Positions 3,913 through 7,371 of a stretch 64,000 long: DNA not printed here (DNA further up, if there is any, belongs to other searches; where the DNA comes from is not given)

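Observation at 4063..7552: Orphan two-gene module of a ~60-aa protein plus a 1052-aa acidic domain-less protein, bracketed by repeats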

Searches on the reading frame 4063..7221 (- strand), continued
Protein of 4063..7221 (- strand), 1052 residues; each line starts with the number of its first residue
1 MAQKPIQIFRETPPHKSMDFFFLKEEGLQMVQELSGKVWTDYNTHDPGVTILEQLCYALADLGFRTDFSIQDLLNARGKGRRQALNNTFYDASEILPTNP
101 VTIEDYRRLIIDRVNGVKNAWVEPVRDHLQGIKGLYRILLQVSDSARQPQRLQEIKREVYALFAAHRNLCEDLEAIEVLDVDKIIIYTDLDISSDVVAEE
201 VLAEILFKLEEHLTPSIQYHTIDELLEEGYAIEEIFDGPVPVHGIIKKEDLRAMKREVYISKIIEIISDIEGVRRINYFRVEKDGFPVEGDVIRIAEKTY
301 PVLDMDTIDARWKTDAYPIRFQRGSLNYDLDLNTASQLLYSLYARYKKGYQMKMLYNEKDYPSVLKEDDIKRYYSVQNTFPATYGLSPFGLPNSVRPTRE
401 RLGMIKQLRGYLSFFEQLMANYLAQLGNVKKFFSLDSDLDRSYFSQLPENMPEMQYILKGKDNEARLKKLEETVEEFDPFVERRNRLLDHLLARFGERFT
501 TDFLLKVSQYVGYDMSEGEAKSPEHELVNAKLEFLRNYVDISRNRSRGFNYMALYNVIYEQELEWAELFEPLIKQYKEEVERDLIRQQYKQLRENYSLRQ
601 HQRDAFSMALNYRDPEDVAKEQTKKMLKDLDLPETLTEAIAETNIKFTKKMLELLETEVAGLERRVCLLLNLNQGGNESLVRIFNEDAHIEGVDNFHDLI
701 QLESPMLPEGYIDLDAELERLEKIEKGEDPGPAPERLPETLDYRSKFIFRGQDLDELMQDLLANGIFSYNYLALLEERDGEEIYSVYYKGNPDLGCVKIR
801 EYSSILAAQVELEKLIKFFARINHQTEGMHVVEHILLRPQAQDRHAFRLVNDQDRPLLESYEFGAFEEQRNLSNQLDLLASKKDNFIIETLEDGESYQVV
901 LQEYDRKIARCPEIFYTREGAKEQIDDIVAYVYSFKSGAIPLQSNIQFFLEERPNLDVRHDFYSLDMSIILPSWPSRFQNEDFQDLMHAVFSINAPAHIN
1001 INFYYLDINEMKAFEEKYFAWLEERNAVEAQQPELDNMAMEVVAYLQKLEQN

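Call 22: search_solved_structures(query=window:4063-7221:-, max_evalue=10, show_alignments=3)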
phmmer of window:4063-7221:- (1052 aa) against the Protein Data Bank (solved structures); distinct sequences matched with E-value up to 10: 7.
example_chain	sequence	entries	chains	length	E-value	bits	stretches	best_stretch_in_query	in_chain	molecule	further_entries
7aeb_A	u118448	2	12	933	1.5e-86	294.7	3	131-554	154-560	baseplate protein (Algo12)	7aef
9wsz_A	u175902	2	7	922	1.1e-85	291.8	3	131-553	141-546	Baseplate protein Alg12 | The baseplate protein Alg12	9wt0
7b5h_AD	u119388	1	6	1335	2.2e-74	254.4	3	157-555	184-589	All3315 protein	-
9rce_B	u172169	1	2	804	6.2e-41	143.7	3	19-208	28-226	SalCis12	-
6j0n_P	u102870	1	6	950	2.2e-20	75.6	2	19-113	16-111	Pvc12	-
9qgl_a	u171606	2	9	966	1.1e-19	73.4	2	23-113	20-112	Baseplate protein J-like domain-containing protein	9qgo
6rao_J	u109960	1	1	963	1.3e-16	63.2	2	20-127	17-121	Afp12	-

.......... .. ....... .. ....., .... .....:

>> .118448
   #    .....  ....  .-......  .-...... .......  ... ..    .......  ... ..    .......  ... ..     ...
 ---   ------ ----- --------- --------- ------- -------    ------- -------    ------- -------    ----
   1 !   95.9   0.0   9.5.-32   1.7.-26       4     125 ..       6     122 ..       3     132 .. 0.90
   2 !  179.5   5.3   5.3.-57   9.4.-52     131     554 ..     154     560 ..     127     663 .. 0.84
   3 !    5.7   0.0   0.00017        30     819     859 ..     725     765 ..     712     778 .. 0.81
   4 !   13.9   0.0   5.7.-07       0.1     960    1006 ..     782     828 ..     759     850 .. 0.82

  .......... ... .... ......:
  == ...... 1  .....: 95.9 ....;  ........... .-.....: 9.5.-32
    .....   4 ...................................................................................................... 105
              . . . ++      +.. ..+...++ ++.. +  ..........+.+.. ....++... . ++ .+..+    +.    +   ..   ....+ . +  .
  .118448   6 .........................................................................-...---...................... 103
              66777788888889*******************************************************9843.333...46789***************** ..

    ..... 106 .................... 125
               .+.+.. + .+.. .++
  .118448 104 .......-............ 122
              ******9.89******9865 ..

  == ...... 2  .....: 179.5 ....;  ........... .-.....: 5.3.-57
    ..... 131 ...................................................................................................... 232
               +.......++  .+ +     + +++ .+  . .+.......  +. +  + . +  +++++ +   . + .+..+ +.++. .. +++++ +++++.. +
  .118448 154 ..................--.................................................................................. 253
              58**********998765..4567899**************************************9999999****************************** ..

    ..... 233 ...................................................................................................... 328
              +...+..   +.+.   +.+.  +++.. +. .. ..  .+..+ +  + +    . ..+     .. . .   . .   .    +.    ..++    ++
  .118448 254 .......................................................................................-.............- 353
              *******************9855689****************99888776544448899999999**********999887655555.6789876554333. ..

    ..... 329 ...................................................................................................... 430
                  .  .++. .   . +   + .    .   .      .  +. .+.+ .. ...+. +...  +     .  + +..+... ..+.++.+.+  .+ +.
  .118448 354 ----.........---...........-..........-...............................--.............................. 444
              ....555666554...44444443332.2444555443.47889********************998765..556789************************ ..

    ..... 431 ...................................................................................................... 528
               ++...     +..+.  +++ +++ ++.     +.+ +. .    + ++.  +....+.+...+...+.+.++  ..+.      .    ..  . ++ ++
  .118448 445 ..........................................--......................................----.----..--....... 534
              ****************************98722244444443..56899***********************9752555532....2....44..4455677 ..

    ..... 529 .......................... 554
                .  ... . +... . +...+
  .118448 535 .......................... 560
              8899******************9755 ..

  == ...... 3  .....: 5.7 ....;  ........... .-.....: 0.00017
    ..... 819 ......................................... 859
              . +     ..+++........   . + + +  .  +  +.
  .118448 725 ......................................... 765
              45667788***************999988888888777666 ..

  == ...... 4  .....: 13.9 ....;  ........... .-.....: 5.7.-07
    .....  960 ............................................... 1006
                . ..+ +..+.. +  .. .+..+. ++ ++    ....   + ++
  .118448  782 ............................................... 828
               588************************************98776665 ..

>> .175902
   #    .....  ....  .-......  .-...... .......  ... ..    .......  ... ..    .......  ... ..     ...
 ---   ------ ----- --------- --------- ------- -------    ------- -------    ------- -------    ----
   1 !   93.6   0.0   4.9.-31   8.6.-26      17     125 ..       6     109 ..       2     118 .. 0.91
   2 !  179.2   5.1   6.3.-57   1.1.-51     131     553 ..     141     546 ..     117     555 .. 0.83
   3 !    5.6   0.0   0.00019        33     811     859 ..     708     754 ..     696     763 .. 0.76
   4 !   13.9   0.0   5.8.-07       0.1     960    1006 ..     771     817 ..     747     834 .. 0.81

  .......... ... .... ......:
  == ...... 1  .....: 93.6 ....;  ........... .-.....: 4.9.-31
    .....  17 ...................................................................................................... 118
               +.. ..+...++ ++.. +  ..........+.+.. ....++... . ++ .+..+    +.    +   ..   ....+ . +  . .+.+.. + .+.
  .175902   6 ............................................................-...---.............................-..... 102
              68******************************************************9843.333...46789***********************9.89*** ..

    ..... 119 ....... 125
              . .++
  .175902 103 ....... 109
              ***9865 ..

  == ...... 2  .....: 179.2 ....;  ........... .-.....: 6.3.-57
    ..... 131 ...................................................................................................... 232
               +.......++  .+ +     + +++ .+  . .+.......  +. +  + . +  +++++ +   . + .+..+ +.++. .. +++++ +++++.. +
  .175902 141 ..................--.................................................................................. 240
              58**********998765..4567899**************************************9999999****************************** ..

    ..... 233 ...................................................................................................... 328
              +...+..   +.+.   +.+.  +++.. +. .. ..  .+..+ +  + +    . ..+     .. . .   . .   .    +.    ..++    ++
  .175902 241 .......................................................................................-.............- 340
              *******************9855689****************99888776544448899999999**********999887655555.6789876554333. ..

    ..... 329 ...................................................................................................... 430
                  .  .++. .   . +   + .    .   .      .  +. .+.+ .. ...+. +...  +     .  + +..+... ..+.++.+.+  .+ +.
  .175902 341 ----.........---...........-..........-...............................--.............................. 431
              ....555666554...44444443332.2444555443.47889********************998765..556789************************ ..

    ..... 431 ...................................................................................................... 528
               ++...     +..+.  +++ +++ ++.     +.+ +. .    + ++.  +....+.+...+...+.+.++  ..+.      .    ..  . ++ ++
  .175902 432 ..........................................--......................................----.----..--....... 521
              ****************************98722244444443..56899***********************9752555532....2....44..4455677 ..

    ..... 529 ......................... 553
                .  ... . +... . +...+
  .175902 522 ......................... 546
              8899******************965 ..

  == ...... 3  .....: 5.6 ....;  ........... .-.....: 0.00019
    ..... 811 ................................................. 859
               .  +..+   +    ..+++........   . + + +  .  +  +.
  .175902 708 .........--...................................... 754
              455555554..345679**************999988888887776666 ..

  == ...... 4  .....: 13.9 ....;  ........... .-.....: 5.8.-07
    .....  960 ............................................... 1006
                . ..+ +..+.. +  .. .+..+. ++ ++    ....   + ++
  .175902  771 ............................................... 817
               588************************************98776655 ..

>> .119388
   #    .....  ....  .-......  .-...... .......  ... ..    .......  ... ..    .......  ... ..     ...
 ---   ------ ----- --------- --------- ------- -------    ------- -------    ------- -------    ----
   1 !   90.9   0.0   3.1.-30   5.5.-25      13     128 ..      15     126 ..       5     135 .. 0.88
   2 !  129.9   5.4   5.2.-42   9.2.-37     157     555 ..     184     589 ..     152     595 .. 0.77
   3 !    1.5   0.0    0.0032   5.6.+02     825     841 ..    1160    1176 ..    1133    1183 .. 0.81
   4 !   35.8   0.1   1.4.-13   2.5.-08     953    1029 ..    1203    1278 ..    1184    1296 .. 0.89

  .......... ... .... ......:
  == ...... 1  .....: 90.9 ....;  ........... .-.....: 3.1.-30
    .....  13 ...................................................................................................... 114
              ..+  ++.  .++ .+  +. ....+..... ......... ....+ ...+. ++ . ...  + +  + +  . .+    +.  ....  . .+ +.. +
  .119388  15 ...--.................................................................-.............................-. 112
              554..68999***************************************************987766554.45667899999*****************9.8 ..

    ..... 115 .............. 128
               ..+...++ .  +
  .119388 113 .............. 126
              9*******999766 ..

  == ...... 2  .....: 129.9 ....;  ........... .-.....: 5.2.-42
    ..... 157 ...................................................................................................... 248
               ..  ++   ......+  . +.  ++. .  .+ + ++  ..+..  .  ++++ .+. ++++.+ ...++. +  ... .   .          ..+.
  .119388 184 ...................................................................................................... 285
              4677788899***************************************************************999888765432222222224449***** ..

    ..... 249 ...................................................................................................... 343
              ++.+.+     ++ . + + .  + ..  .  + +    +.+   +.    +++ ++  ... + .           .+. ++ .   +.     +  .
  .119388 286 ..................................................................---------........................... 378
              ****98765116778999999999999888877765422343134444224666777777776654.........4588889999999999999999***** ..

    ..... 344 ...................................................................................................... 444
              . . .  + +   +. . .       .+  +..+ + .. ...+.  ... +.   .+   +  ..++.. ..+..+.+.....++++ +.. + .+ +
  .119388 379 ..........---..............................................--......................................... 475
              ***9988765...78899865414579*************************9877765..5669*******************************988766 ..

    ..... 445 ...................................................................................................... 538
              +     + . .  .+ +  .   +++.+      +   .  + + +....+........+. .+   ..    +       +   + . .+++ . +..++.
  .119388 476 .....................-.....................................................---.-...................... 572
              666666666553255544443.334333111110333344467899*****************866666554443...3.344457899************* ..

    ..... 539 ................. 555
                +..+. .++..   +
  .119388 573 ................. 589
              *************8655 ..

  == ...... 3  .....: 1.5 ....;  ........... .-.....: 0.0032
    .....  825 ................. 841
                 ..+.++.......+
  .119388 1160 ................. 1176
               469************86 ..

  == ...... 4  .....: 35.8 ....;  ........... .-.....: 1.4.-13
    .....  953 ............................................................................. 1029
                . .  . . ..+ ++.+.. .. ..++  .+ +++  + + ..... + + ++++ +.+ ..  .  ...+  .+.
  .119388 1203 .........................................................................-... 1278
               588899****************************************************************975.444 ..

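Call 26: find_encoding_contigs(protein=P0109, flank=10000, max_places=1)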
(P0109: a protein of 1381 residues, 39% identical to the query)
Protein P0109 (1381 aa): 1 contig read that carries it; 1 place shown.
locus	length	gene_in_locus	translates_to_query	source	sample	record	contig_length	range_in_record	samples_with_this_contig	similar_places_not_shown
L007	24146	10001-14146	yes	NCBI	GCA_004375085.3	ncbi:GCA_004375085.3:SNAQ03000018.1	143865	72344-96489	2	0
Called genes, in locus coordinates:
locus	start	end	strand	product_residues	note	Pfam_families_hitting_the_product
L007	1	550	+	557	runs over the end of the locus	PF04984:Phage_sheath_1 (faint), PF17482:Phage_sheath_1C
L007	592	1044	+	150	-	PF06841:Phage_T4_gp19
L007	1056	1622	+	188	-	PF06841:Phage_T4_gp19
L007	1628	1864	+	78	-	PF19265:DUF5908 (faint)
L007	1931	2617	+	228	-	PF19266:CIS_tube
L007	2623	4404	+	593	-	PF05954:Phage_GPD, PF04717:Phage_base_V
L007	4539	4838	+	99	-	PF05488:PAAR_motif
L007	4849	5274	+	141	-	PF04965:GPW_gp25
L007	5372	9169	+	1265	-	-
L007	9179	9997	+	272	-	-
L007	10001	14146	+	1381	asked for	PF14229:DUF4332 (faint)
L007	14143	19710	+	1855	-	PF19268:CIS_TMP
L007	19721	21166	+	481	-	PF00004:AAA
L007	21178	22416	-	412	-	PF14362:DUF4407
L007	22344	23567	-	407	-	-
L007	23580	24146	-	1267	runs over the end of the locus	PF20703:nSTAND1, PF25173:Beta-prop_WDR3_1st (faint), PF00400:WD40 (faint)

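Call 27: find_encoding_contigs(protein=P0005, flank=10000, max_places=1)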
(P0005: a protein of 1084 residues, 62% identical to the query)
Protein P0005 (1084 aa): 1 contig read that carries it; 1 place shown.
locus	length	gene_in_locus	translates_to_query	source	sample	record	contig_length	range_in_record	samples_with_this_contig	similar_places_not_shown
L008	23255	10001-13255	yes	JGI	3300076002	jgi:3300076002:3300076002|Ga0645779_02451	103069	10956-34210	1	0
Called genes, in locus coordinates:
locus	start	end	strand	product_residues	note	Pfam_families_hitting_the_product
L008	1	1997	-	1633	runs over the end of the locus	PF00431:CUB, PF23064:CUB_M02D8_5_5th (faint), PF00431:CUB (weak), PF23062:CUB_M02D8_5_3rd (weak), PF00431:CUB (weak), PF18911:PKD_4, PF19081:Ig_7, PF18962:Por_Secre_tail, +1 more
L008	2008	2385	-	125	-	-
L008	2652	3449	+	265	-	PF00459:Inositol_P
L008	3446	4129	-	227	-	PF00440:TetR_N (weak)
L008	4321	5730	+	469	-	PF00156:Pribosyltran, PF00215:OMPdecase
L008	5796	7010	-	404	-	PF13173:AAA_14, PF13401:AAA_22 (faint), PF13635:DUF4143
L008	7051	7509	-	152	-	-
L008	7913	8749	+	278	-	-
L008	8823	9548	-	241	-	-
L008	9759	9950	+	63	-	-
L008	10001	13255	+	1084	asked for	-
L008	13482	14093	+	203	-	PF18962:Por_Secre_tail (faint)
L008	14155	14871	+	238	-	-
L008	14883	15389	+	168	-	PF04264:YceI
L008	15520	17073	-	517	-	PF00171:Aldedh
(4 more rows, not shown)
